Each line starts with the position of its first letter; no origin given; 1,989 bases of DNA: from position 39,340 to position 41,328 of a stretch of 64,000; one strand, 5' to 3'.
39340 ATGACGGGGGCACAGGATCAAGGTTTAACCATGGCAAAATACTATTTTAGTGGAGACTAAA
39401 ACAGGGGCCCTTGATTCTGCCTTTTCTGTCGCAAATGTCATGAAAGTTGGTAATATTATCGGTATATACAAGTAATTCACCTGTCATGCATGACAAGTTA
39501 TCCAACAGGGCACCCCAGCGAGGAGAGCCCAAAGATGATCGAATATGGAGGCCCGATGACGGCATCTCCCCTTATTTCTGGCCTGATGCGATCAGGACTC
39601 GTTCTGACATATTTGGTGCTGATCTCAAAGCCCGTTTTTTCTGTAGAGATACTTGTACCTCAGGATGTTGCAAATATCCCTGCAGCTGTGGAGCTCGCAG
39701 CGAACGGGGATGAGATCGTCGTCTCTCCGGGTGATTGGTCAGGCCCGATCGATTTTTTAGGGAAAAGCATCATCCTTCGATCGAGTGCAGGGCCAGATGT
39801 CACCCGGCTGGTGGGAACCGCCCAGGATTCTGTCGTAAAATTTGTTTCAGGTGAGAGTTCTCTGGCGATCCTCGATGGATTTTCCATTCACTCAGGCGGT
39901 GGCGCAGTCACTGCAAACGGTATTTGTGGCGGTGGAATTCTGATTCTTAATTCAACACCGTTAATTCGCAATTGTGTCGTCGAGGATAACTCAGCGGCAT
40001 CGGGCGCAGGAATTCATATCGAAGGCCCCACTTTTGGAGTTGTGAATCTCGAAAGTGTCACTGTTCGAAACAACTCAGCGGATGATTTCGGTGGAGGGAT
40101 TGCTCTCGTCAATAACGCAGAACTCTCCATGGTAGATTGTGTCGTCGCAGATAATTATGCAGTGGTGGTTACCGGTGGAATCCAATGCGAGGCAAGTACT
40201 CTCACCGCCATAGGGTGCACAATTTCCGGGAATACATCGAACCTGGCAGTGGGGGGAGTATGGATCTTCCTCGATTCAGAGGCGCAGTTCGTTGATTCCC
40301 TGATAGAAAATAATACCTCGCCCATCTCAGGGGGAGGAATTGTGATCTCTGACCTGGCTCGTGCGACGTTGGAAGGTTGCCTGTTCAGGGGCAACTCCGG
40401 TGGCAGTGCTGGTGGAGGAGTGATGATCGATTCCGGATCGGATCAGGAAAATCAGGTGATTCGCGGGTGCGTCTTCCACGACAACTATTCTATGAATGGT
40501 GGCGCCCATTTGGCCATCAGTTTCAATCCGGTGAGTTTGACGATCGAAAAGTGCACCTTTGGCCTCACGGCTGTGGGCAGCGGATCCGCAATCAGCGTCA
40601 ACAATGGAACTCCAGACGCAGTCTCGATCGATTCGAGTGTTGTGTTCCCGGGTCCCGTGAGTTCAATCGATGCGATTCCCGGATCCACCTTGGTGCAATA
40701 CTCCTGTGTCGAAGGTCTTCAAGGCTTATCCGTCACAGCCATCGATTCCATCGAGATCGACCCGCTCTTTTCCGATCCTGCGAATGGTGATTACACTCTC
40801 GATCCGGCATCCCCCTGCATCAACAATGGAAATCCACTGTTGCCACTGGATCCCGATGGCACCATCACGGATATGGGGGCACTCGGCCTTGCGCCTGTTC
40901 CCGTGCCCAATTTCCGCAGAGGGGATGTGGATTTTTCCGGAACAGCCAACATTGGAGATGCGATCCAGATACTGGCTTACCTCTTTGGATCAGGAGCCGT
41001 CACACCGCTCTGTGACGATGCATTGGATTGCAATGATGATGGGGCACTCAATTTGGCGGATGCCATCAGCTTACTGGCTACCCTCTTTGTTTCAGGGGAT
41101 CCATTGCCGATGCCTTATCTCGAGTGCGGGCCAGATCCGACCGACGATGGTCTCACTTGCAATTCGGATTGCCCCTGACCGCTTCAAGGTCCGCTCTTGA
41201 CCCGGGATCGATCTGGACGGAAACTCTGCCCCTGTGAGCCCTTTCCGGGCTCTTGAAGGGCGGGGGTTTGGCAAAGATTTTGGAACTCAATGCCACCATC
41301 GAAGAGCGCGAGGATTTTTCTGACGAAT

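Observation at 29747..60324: Shared Cys-rich dockerin-like module on four unrelated secreted enzymes: candidate surface scaffolding or sorting system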

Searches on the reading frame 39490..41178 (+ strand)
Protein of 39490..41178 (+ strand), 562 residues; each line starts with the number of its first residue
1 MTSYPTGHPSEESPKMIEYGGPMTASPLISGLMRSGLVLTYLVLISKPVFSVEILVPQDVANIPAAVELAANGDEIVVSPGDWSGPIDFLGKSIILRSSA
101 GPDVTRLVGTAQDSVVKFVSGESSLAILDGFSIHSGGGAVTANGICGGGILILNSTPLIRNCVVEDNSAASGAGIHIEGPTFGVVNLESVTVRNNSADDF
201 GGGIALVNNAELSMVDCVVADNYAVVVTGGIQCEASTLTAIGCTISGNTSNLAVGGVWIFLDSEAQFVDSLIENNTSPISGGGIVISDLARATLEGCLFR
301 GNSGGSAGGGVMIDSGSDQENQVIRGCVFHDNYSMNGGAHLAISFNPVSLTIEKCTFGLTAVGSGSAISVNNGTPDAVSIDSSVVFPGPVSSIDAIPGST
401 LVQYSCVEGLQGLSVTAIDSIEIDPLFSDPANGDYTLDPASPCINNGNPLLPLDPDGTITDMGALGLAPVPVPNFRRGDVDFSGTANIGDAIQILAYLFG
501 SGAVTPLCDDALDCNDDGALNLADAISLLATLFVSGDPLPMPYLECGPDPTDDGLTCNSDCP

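Call 6: search_protein_families(library=pfam, proteins=[window:39490-41178:+], max_evalue=0.01)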
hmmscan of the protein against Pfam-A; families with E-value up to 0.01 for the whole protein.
window:39490-41178:+ (562 aa): 4 families
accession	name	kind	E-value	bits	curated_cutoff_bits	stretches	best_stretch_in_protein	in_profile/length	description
PF13229.12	Beta_helix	-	7.5e-17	61.8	25.9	2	141-275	17-137/158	Right handed beta helix region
PF05048.19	NosD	-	2.9e-05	24.1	23.6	1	171-340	15-154/212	Periplasmic copper-binding protein (NosD)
PF17161.10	DUF5123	-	0.0021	19.6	35.1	0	420-443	81-104/113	Domain of unknown function (DUF5123)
PF00404.24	Dockerin_1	-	0.0024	18.5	22.9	1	478-526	2-50/57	Dockerin type I domain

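Call 7: search_protein_families(library=ncbifam, proteins=[window:39490-41178:+], max_evalue=0.01)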
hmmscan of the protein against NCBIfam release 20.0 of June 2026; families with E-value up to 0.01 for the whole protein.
window:39490-41178:+ (562 aa): 1 family
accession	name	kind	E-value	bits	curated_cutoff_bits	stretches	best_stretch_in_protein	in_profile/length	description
TIGR04247.1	NosD_copper_fam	subfamily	7.8e-05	21.4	300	1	64-251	2-168/377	nitrous oxide reductase family maturation protein NosD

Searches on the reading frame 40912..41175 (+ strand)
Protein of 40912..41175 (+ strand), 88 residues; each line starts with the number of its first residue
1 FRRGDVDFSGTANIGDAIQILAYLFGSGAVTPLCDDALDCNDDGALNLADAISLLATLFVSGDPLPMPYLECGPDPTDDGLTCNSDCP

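Call 12: search_protein_families(library=pfam, proteins=[window:40912-41175:+], max_evalue=10)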
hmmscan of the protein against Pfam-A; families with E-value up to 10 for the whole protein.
window:40912-41175:+ (88 aa): 1 family
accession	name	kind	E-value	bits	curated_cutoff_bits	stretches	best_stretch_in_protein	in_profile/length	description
PF00404.24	Dockerin_1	-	0.00014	22.4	22.9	1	4-53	2-51/57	Dockerin type I domain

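Call 61: search_protein_families(library=ncbifam, proteins=[window:40912-41175:+], max_evalue=1)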
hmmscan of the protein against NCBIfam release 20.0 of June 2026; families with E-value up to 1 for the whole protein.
window:40912-41175:+ (88 aa): 1 family
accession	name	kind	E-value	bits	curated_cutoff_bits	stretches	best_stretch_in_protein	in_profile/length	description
NF033821.0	YoaK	equivalog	0.1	12.3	32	0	17-32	15-30/32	YoaK family small membrane protein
